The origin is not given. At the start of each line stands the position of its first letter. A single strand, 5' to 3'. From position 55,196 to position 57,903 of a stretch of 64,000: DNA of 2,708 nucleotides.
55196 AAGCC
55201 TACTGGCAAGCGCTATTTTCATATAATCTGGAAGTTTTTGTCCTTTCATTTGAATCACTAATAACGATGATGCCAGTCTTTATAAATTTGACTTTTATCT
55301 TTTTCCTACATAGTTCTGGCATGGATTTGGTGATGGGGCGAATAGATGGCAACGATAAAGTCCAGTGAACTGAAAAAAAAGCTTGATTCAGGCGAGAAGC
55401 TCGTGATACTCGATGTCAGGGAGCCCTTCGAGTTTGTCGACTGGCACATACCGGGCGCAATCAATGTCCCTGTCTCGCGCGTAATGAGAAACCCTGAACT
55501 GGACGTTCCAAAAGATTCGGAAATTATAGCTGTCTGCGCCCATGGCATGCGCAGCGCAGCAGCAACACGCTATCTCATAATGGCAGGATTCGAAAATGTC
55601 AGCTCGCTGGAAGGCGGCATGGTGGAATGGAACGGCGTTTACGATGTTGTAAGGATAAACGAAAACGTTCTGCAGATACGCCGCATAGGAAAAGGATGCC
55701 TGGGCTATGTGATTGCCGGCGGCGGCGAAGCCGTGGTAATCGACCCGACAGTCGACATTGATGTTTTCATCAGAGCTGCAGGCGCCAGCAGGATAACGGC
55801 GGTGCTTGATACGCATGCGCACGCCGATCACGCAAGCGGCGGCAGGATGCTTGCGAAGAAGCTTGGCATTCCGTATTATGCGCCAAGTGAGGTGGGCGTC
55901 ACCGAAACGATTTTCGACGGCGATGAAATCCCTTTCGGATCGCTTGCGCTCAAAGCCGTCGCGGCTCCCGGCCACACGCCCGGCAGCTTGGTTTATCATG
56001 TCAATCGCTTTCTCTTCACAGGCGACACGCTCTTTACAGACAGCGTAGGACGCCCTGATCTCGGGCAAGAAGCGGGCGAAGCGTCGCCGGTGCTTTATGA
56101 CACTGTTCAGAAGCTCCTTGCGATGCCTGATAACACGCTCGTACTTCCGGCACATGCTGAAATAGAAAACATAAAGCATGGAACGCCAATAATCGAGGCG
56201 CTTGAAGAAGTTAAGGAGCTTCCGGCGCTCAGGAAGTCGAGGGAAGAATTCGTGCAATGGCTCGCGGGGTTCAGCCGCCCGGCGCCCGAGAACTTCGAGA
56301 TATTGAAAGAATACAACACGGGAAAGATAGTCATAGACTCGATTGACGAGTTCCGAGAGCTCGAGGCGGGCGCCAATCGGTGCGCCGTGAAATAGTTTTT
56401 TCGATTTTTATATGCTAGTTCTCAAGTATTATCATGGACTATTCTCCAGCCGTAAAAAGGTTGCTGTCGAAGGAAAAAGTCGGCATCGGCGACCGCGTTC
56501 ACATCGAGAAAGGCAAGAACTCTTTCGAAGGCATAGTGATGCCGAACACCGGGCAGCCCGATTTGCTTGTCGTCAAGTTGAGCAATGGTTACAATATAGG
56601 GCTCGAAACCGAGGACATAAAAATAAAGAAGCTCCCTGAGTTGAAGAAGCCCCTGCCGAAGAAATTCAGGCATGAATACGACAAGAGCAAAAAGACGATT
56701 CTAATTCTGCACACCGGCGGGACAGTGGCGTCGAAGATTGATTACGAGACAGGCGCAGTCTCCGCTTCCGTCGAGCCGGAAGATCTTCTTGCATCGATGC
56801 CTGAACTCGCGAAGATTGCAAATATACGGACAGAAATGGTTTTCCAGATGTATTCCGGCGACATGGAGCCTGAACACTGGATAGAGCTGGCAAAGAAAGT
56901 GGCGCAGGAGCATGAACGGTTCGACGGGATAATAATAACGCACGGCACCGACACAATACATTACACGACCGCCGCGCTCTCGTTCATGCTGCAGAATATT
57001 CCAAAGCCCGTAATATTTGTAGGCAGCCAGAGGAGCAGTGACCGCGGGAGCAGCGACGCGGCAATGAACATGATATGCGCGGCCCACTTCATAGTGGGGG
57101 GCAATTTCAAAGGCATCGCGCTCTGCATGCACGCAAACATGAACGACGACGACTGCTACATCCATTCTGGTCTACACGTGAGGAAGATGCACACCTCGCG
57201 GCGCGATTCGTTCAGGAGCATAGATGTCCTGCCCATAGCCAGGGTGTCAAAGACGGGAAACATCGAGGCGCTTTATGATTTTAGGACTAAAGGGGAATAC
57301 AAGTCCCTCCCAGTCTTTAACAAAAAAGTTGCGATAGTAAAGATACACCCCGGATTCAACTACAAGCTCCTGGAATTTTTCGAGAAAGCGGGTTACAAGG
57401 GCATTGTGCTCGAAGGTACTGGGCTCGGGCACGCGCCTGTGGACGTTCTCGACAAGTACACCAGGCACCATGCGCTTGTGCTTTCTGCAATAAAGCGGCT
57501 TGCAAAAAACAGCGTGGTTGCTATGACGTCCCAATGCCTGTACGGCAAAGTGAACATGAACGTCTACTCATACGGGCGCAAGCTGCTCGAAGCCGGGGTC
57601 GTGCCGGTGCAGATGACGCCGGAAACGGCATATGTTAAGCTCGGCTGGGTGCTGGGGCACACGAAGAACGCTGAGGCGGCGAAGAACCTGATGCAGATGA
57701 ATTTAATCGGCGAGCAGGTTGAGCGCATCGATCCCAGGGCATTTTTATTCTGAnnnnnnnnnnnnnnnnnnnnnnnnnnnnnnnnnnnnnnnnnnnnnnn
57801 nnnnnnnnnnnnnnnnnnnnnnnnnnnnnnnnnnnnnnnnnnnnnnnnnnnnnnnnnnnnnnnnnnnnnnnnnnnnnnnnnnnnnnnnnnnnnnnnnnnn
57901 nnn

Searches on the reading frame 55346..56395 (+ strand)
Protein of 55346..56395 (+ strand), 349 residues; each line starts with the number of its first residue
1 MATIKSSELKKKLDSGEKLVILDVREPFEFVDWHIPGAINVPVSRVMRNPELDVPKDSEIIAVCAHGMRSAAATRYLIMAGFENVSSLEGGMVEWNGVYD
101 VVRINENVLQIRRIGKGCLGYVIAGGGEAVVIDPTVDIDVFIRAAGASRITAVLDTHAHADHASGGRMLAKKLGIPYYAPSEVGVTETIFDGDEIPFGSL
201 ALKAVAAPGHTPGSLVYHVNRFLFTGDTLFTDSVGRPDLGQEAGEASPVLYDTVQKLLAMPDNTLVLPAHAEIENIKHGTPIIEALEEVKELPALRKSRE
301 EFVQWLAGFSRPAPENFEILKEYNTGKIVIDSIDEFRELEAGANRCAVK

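Call 62: search_protein_families(library=pfam, proteins=[window:55346-56395:+], max_evalue=0.01)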
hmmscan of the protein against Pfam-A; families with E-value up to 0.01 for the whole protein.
window:55346-56395:+ (349 aa): 3 families
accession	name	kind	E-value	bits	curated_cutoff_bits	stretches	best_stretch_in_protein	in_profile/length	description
PF00581.25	Rhodanese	-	5.7e-21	75.3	22.2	1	7-96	3-100/102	Rhodanese-like domain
PF00753.33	Lactamase_B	-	1.1e-19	71.6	22.7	2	118-184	6-78/196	Metallo-beta-lactamase superfamily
PF12706.13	Lactamase_B_2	-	2.1e-06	27.9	27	1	130-184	3-67/200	Beta-lactamase superfamily domain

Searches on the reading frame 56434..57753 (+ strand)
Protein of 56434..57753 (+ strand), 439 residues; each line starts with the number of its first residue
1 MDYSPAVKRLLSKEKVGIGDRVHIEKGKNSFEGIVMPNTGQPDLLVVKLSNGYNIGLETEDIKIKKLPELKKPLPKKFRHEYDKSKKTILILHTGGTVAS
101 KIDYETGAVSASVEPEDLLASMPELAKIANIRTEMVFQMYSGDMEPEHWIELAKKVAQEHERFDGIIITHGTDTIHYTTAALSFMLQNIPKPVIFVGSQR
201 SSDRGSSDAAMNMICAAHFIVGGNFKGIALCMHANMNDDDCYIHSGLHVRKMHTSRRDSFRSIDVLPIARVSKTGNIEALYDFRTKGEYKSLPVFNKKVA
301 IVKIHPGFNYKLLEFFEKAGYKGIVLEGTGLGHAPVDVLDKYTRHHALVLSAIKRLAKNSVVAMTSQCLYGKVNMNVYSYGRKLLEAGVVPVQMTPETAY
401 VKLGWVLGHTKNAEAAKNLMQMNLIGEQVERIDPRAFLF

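Call 62: search_protein_families(library=pfam, proteins=[window:56434-57753:+], max_evalue=0.01)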
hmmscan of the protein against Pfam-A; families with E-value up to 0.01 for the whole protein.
window:56434-57753:+ (439 aa): 3 families
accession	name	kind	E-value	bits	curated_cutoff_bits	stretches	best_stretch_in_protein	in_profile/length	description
PF00710.25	Asparaginase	-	2.2e-59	200.7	22.5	1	89-278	2-186/193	Asparaginase, N-terminal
PF17763.6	Asparaginase_C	-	2.6e-26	92.3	34.6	1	298-420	1-114/114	Glutaminase/Asparaginase C-terminal domain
PF18195.6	GatD_N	-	1.8e-16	59.7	25.7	1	18-67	3-54/54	GatD N-terminal domain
